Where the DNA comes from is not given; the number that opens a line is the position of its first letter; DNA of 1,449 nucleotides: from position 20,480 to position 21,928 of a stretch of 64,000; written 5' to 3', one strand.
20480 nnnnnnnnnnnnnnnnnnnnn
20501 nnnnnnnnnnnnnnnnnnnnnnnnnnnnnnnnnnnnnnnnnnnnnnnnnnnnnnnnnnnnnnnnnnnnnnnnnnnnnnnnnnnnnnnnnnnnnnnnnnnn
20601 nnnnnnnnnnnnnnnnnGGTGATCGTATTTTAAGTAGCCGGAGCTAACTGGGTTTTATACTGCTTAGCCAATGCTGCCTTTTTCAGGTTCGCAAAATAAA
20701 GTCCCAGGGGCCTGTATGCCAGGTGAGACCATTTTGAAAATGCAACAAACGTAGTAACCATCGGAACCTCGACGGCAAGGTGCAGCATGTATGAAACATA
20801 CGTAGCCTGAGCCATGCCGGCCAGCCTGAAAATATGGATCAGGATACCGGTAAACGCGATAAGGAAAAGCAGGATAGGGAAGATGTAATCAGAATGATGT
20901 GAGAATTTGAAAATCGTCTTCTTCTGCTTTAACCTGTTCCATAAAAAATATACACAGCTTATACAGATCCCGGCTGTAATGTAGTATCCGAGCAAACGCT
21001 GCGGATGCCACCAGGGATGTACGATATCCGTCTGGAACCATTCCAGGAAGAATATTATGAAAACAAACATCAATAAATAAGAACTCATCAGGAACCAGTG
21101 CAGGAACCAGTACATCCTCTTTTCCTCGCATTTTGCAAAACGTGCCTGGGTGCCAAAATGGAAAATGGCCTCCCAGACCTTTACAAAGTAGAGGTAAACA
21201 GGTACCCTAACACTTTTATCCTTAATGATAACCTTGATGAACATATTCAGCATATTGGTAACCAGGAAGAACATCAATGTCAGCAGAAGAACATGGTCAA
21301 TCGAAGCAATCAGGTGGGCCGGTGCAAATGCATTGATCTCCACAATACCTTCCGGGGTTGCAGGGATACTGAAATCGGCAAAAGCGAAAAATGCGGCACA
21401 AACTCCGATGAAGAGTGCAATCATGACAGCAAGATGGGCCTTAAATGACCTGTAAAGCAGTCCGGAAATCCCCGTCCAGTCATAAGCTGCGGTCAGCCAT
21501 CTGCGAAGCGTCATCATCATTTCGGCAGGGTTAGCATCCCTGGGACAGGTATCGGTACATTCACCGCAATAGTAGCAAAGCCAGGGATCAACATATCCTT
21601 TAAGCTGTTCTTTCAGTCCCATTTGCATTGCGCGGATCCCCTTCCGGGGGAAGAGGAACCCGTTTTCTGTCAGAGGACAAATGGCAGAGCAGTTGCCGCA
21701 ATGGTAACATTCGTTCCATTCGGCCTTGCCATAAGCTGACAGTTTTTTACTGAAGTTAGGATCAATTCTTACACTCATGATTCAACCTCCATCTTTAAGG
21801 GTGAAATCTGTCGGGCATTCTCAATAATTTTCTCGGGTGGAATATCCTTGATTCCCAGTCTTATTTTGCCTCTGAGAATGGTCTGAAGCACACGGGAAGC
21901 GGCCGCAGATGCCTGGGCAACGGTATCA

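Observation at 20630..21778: QmoC-like fusion of an HdrC-type FeS domain with a His-rich polytopic membrane domain, placed between two hdrA genes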

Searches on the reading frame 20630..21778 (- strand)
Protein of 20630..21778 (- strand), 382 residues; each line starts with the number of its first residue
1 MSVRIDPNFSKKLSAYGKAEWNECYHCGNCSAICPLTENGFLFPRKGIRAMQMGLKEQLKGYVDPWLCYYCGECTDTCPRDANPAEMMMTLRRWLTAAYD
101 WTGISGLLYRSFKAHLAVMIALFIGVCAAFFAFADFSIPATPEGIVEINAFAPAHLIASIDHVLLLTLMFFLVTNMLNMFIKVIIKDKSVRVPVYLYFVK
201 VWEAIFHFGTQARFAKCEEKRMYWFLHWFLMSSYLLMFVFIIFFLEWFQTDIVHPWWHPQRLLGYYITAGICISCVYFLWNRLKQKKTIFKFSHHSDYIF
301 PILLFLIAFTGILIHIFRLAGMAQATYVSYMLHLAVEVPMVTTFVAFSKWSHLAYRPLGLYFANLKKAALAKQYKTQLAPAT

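Call 5: search_protein_families(library=pfam, proteins=[window:20630-21778:-], max_evalue=0.01)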
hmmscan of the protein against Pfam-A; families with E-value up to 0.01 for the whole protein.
window:20630-21778:- (382 aa): 8 families
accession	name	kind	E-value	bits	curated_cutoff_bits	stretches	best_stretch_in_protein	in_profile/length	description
PF12838.12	Fer4_7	-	1.2e-08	35.7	27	1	24-82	2-52/52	4Fe-4S dicluster domain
PF13183.11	Fer4_8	-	1.3e-08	35.7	27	1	21-81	2-67/68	4Fe-4S dicluster domain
PF13237.11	Fer4_10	-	7.9e-07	29.4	25.5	1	22-79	7-53/53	4Fe-4S dicluster domain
PF25160.1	LdpA_Fe-S-bd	-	1.6e-06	28.3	27.6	1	22-37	26-41/49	LdpA Fe-S cluster-binding domain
PF13534.11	Fer4_17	-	1.7e-06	28.9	22.2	1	23-81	1-59/61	4Fe-4S dicluster domain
PF13187.11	Fer4_9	-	8.6e-06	26.1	27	1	23-82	1-51/52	4Fe-4S dicluster domain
PF13484.11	Fer4_16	-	1e-05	26.7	30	0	68-90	2-25/66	4Fe-4S double cluster binding domain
PF00037.32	Fer4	-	0.0049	17.1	21.1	0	67-82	7-22/24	4Fe-4S binding domain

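Call 6: search_protein_families(library=ncbifam, proteins=[window:20630-21778:-], max_evalue=0.01)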
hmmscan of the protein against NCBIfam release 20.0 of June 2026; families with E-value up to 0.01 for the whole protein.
window:20630-21778:- (382 aa): 27 families (the best 25 are shown)
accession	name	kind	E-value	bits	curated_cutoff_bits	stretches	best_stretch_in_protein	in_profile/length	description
NF038018.1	qmoC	equivalog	8.9e-52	176.7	300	1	7-361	3-359/360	quinone-interacting membrane-bound oxidoreductase complex subunit QmoC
TIGR03290.1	CoB_CoM_SS_C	equivalog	3.1e-14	53.2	160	1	22-94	2-74/144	CoB--CoM heterodisulfide reductase subunit C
NF041890.1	hdrC_Methbact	equivalog_domain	8.2e-08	32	270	1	19-93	26-99/192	ferredoxin:CoB-CoM heterodisulfide reductase subunit HdrC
NF041779.1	hetero_SS_HdrC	equivalog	2.6e-07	30.3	350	1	22-93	31-101/198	ferredoxin:CoB-CoM heterodisulfide reductase subunit HdrC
NF042909.1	FMH_DH_FwdF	exception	1.3e-06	27.8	375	1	21-83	54-116/336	tungsten-dependent formylmethanofuran dehydrogenase subunit FwdF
NF008369.0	PRK11168.1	equivalog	7e-06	25.2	278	1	18-92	7-84/401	anaerobic glycerol-3-phosphate dehydrogenase subunit C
NF009226.0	PRK12576.1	equivalog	9.4e-06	25.2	344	1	21-94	153-236/317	succinate dehydrogenase/fumarate reductase iron-sulfur subunit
TIGR02512.1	FeFe_hydrog_A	subfamily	4.3e-05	22.6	405.95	1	20-82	5-66/375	[FeFe] hydrogenase, group A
NF010590.0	PRK13984.1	equivalog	0.0002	19.7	946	1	13-79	41-104/611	putative oxidoreductase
NF058577.1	FdxA_fam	equivalog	0.00021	21.4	65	0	62-82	32-52/52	4Fe-4S ferredoxin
NF045480.1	FdxA_Actino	equivalog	0.00026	21.2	125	0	62-82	34-54/107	ferredoxin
NF004616.0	PRK05950.1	subfamily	0.00033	19.9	228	1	21-95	146-233/238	succinate dehydrogenase iron-sulfur subunit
NF040612.1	F420_dehyd_FpoI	exception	0.00034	20.4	180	1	10-86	30-102/135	F420H2 dehydrogenase subunit FpoI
TIGR00314.1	cdhA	equivalog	0.00046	18.1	781.3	1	22-90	399-461/784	CO dehydrogenase/acetyl-CoA synthase complex subunit alpha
TIGR00273.1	TIGR00273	equivalog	0.00057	18.9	444.8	1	20-94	291-371/432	LutB/LldF family L-lactate oxidation iron-sulfur protein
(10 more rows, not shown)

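Call 7: find_homologous_proteins(query=window:20630-21778:-)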
Query window:20630-21778:- (382 aa): 2905 proteins with E <= 0.001 among 4439 candidates; the best 120 are listed.
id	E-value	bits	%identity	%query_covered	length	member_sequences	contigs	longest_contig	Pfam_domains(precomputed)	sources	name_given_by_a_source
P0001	1.5e-263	892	100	100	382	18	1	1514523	PF13484.12,PF12838.13,PF13534.12,PF25160.2,PF13237.12,PF13183.12,PF13187.12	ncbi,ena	-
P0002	3.1e-235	799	87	100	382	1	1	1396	PF00037.33,PF12838.13,PF13237.12,PF13183.12,PF13187.12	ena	-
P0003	4.4e-234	795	86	100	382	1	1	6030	PF00037.33,PF12838.13,PF13237.12,PF13183.12,PF13187.12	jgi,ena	-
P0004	1.6e-233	793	87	100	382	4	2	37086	PF00037.33,PF13484.12,PF12838.13,PF13534.12,PF25160.2,PF13237.12,PF13183.12,PF13187.12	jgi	-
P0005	1.3e-232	790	85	100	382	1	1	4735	PF13484.12,PF12838.13,PF13534.12,PF25160.2,PF13237.12,PF13183.12,PF13187.12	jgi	jgi:ferredoxin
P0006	2.0e-231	786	85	100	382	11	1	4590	PF13484.12,PF12838.13,PF13534.12,PF25160.2,PF13237.12,PF13183.12,PF13187.12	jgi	jgi:ferredoxin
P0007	2.6e-231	786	86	100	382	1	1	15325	PF00037.33,PF12838.13,PF25160.2,PF13237.12,PF13183.12,PF13187.12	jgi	jgi:ferredoxin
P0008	1.1e-228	777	85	100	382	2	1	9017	PF00037.33,PF12838.13,PF13534.12,PF13237.12,PF13183.12,PF13187.12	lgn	-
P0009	1.3e-228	777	85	100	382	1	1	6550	PF00037.33,PF12838.13,PF13534.12,PF13237.12,PF13183.12,PF13187.12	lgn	-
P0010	2.8e-228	776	84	100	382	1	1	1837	PF00037.33,PF13484.12,PF12838.13,PF25160.2,PF13237.12,PF13183.12,PF13187.12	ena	-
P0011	1.4e-227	773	84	100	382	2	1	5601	PF13484.12,PF12838.13,PF25160.2,PF13237.12,PF13183.12,PF13187.12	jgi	jgi:ferredoxin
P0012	2.9e-227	772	85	100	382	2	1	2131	PF00037.33,PF12838.13,PF25160.2,PF13237.12,PF13183.12,PF13187.12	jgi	jgi:ferredoxin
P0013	4.9e-227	772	84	100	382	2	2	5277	PF13484.12,PF12838.13,PF25160.2,PF13237.12,PF13183.12,PF13187.12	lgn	-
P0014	2.7e-225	766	84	100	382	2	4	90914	PF00037.33,PF12838.13,PF25160.2,PF13237.12,PF13183.12,PF13187.12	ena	-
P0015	1.2e-223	761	83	100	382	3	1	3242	PF00037.33,PF12838.13,PF25160.2,PF13237.12,PF13183.12,PF13187.12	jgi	jgi:ferredoxin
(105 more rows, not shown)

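Call 8: search_solved_structures(query=window:20630-21778:-, max_evalue=1, show_alignments=3)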
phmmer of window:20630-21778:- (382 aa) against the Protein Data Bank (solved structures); distinct sequences matched with E-value up to 1: 52.
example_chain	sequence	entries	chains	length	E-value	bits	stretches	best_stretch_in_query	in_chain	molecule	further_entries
7bkb_C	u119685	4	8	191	2e-13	53.5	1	6-93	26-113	CoB--CoM heterodisulfide reductase subunit C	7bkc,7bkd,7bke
8rvv_C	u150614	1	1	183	2e-10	43.6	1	4-92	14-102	H(2):CoB-CoM heterodisulfide,ferredoxin reductase subunit C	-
8rvu_c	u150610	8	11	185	2e-10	43.6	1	4-92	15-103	H(2):CoB-CoM heterodisulfide,ferredoxin reductase subunit C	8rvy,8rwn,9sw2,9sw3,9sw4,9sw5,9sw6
9sw6_H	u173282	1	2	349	3.2e-10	42.9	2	20-83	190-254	Tungsten formylmethanofuran dehydrogenase, subunit F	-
9sfi_E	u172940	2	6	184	6.4e-09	38.6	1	20-94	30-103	H(2)/formate:CoB-CoM heterodisulfide,ferredoxin reductase subunit C2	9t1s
5odc_C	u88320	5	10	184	7e-09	38.5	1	22-94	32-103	Heterodisulfide reductase, subunit C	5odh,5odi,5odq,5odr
5t5i_F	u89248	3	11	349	1.1e-08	37.9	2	19-83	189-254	Tungsten formylmethanofuran dehydrogenase subunit fwdF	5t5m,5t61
9ojn_A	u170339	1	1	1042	0.0001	24.8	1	46-112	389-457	Iron-sulfur-binding reductase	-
8rja_F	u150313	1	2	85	0.00015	24.3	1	22-86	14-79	NAD(P)H-quinone oxidoreductase subunit I, chloroplastic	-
9sfi_U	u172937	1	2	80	0.00026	23.5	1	22-82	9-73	4Fe-4S binding protein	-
5t5i_G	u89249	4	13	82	0.0004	22.8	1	20-85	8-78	Tungsten formylmethanofuran dehydrogenase subunit fwdG | Tungsten formylmethanofuran dehydrogenase, subunit G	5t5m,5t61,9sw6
7b0n_I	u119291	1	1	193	0.01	18.2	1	15-82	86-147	Subunit NUIM of protein NADH:Ubiquinone Oxidoreductase (Complex I)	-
9sfi_T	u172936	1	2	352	0.013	17.8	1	23-84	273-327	4Fe-4S ferredoxin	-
6gcs_I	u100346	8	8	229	0.014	17.7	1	15-82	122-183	TYKY SUBUNIT (NUIM) | Subunit NUIM of NADH:Ubiquinone Oxidoreductase (Complex I)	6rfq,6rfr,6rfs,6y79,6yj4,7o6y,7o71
9iho_I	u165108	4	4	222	0.021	17.2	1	15-82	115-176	NUIM (TYKY) subunit of mitochondrial NADH:ubiquinone oxidoreductase (Complex I)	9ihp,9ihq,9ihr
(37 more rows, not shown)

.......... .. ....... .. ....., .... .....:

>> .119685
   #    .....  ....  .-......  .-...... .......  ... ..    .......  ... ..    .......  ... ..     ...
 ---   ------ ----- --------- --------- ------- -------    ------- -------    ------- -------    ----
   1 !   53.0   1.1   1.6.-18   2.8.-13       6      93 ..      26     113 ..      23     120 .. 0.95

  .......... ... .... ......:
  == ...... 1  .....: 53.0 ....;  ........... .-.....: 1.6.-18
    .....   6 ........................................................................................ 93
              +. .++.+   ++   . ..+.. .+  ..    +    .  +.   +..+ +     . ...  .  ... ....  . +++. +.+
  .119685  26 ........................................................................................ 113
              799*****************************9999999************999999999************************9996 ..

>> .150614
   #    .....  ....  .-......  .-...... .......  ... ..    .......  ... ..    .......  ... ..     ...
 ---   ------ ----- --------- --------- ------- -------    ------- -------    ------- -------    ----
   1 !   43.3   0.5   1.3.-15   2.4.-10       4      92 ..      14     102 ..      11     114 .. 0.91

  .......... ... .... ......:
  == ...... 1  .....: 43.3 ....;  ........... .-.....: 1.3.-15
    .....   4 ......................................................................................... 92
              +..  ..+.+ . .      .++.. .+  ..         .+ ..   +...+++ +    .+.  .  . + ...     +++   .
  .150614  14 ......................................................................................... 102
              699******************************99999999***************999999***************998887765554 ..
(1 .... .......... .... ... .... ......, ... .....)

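Call 10: find_encoding_contigs(protein=P0001, flank=10000, max_places=3)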
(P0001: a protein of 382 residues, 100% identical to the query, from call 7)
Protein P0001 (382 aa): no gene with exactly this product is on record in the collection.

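Call 17: find_related_loci(query=A1, collection=genome_contigs, flank=8000)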
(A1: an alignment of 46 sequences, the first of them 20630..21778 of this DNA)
Query A1 (382 aa) in genome_contigs; peptide patterns used: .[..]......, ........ (x = any residue, [..] = any of these).
600 stretches matched a pattern (row limit reached: there are more); 597 encode a relative of the query (tblastn E <= 1e-3); the best 80 are kept; 80 distinct loci.
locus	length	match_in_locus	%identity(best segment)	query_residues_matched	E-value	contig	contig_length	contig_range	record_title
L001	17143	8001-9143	81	1-381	0e+0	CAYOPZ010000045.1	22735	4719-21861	MAG TPA_asm: uncultured Bacteroidaceae bacterium isolate SRP323688_co1_165 genome assembly, contig: NODE_3871_length_227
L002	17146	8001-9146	84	1-382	0e+0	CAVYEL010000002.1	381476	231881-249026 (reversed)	MAG: uncultured Bacteroidaceae bacterium isolate MFD03804.bin.2.129 genome assembly, contig: contig_11656, whole genome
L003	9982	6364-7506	73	1-381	0e+0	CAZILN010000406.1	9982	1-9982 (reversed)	MAG TPA_asm: uncultured Bacteroidaceae bacterium isolate SRP185410_co1_465 genome assembly, contig: k141_1558670, whole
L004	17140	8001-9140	61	1-379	1e-165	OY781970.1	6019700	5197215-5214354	MAG: uncultured Draconibacterium sp. isolate 170f71c0-b3b5-404f-95db-dd0d0fa2a447 genome assembly, chromosome: 1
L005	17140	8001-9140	59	1-379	1e-163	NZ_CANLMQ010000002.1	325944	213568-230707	Uncultured Draconibacterium sp. isolate X8.fasta NODE_2, whole genome shotgun sequence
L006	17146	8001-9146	60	1-381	1e-160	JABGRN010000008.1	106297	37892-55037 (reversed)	MAG: Prolixibacteraceae bacterium isolate co234_bin80 NODE_351_length_106297_cov_17.445492, whole genome shotgun sequenc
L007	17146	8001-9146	53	1-382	2e-135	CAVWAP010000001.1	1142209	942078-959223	MAG: uncultured Bacteroidales bacterium isolate MFD03804.bin.1.231 genome assembly, contig: contig_10748, whole genome s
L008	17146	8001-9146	51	3-381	3e-133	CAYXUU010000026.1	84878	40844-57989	MAG TPA_asm: uncultured Bacteroidales bacterium isolate SRP167671_co1_178 genome assembly, contig: NODE_262_length_84878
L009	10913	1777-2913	51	4-382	7e-133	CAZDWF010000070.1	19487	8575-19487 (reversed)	MAG TPA_asm: uncultured Bacteroidales bacterium isolate SRP167671_co2_84 genome assembly, contig: NODE_3734_length_19487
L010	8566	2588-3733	52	1-375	2e-132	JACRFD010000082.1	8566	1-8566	MAG: Ignavibacteriales bacterium isolate NC_groundwater_1716_Pr3_B-0.1um_38_18 SR-2_scaffold_141_3493236, whole genome s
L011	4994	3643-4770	50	1-372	8e-131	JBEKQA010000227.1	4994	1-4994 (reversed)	MAG: Bacteroidales bacterium isolate SPRUCE 477 SPRUCE_477_227, whole genome shotgun sequence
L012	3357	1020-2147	49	1-372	1e-131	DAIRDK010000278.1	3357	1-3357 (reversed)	MAG TPA_asm: Bacteroidales bacterium isolate CTOTU7589 NODE_47246_length_3357_cov_5.293459, whole genome shotgun sequenc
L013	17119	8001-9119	49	1-373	5e-127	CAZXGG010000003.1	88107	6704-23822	MAG TPA_asm: uncultured Rikenellaceae bacterium isolate SRP214966_co2_435 genome assembly, contig: NODE_183_length_88107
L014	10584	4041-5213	49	1-381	2e-126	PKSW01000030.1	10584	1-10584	MAG: Marinilabiliales bacterium isolate BM514 sc_3572, whole genome shotgun sequence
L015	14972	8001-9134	49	1-377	6e-126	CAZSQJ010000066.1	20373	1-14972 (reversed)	MAG TPA_asm: uncultured Bacteroidales bacterium isolate binchicken_co22_40 genome assembly, contig: NODE_2816_length_203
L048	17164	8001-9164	44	1-382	2e-113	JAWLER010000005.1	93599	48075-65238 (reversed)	MAG: Anaerolineales bacterium isolate 20BLK6-1.bin.76 NODE_94_length_93599_cov_8.580898, whole genome shotgun sequence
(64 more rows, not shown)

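Call 25: predict_structure(alignment_id=A1)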
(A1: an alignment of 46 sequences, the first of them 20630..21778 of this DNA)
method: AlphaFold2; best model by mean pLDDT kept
length: 382 residues; sequences in the alignment: 46
mean_pLDDT: 82.5   pTM: 0.80
mean pLDDT of the five models: 82.5, 80.9, 78.7, 77.8, 74.0
residues with pLDDT >= 90: 156; 70-90: 160; 50-70: 46; < 50: 20
segments of 3 or more residues with pLDDT < 50: 25-42
pLDDT, mean of each block of 10 residues (from residue 1): 71 81 49 41 63 83 76 61 74 91 91 94 96 91 87 91 92 92 86 85 74 59 85 90 88 89 94 94 84 86 95 93 95 95 83 80 87 75 50
secondary structure, 60 per line:
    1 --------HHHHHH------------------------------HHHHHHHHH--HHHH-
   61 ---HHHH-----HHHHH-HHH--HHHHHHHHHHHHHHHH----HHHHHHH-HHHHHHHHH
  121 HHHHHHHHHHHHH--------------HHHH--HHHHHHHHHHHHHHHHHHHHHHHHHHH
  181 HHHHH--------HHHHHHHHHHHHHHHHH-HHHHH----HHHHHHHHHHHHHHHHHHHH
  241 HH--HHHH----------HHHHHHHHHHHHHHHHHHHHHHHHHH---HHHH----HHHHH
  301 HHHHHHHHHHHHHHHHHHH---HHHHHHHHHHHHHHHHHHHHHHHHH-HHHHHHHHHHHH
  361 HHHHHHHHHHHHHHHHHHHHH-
elements in order: H9-14 H45-53 H56-59 H64-67 H73-77 H84-99 H104-110 H112-133 H148-151 H154-185 H194-210 H212-216 H221-242 H245-248 H259-284 H288-291 H296-319 H323-347 H349-381

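Call 27: fold_search(model_id=the predicted structure, library=pdb)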
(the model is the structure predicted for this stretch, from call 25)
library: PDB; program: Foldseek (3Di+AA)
matches with E <= 10: 258; with E <= 0.001: 0
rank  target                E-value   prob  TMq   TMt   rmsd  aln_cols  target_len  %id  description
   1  7bkb_C                3.7e-02  1.00  0.22  0.42   6.0       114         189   29  Formate dehydrogenase - heterodisulfide reductase - formylmethanofuran dehydrogenase complex from Methanospirillum hun (released 2021-09-29)
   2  5odc_C                7.6e-02  1.00  0.22  0.41   6.4       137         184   24  Heterodisulfide reductase / [NiFe]-hydrogenase complex from Methanothermococcus thermolithotrophicus at 2.3 A resoluti (released 2017-08-30)
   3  8rvu_C                1.4e-01  1.00  0.20  0.40   3.8       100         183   26  CryoEM structure of the Elp-Hdr complex of Methanothermobacter marburgensis state 2 (composite structure) (released 2025-05-14)
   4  5odc_I                1.5e-01  1.00  0.22  0.44   5.3       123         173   24  Heterodisulfide reductase / [NiFe]-hydrogenase complex from Methanothermococcus thermolithotrophicus at 2.3 A resoluti (released 2017-08-30)
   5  8rvu_c                1.6e-01  1.00  0.20  0.39   3.8       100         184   26  CryoEM structure of the Elp-Hdr complex of Methanothermobacter marburgensis state 2 (composite structure) (released 2025-05-14)
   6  8rwn_C                2.2e-01  1.00  0.20  0.39   3.8       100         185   26  CryoEM structure of the Hdr(ABC)2 subunits of the Elp-Hdr complex of Methanothermobacter marburgensis (released 2025-05-14)
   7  5ung                  3.8e-01  0.06  0.10  0.09  28.8       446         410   12  XFEL structure of human angiotensin II type 2 receptor (Orthorhombic form) in complex with compound 1 (N-benzyl-N-(2-eth (released 2017-04-05)
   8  7ocy_B                7.1e-01  0.08  0.12  0.09  27.1       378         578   13  Enterococcus faecalis EfrCD in complex with a nanobody (released 2022-05-18)
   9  8zq4                  7.4e-01  0.08  0.14  0.07  26.5       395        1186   10  Structure of the Arabidopsis ABCB1 EQ mutant in the BL plus ATP bound state (released 2025-03-12)
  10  6u0o_A                7.4e-01  0.06  0.09  0.12  20.6       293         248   11  Crystal structure of a peptidoglycan release complex, SagB-SpdC, in lipidic cubic phase (released 2020-09-23)
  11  7jni_A                8.0e-01  0.05  0.12  0.11  26.0       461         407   13  Crystal structure of the angiotensin II type 2 receptoror (AT2R) in complex with EMA401 (released 2022-02-09)
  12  9u3v                  9.5e-01  0.08  0.15  0.14  21.2       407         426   11  Cryo-EM structure of human AC9_delC (TM domain) (released 2025-06-11)
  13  8ipt_A                1.2e+00  0.07  0.15  0.11  24.2       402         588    9  Cryo-EM structure of heme transporter CydDC from Escherichia coli in the occluded ATP bound state (released 2023-06-14)
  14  6pvq_B                1.4e+00  0.23  0.19  0.15  10.7       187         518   16  Cryo-EM structure of mouse TRPV3-Y564A in intermediate state at 37 degrees Celsius (released 2019-10-23)
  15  8brd_D                1.5e+00  0.11  0.15  0.20  20.5       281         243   13  Mechanisms of ion selectivity and rotor coupling in the bacterial flagellar sodium-driven stator unit (released 2023-06-14)
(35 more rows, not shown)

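Call 41: search_protein_representatives(protein=window:20630-21778:-)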
Query: 382 residues. Proteins with E-value up to 0.001 (for the whole library): 1794; up to 1e-10: 530; up to 1e-30: 133. The best 150 are listed.
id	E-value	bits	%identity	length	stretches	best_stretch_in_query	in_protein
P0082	2.8e-146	504.1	58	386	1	4-375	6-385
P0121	5.7e-92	325.3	44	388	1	1-381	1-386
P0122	7.5e-92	324.9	41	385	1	1-373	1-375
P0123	2.2e-91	323.3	40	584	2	4-371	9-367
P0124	1.9e-90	320.3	43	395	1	3-373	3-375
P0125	1.2e-89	317.6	50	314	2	189-374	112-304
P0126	5.8e-88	312.1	35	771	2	4-369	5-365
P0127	1.2e-86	307.8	43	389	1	1-374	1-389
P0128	2.3e-84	300.3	38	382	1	3-374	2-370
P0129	5.5e-82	292.4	38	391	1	2-381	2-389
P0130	7.3e-80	285.4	47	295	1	2-278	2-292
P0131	3.1e-79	283.4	39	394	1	16-369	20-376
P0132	4.9e-78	279.4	37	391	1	2-376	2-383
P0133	7.3e-78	278.9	40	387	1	1-372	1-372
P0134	3.1e-75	270.2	35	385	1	6-373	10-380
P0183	1.1e-40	156.4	27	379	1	3-363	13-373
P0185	1.7e-40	155.8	28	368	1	4-370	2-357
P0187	3.9e-40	154.6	29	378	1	4-361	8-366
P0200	1.5e-37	146.1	30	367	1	4-363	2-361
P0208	1.3e-36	143.0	29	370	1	10-365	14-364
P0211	1.7e-36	142.6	28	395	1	2-365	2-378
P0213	2.8e-36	142.0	28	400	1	3-371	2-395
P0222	2.0e-35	139.1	29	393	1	4-368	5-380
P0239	2.0e-32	129.2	28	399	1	4-364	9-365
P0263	1.6e-29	119.7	28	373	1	3-361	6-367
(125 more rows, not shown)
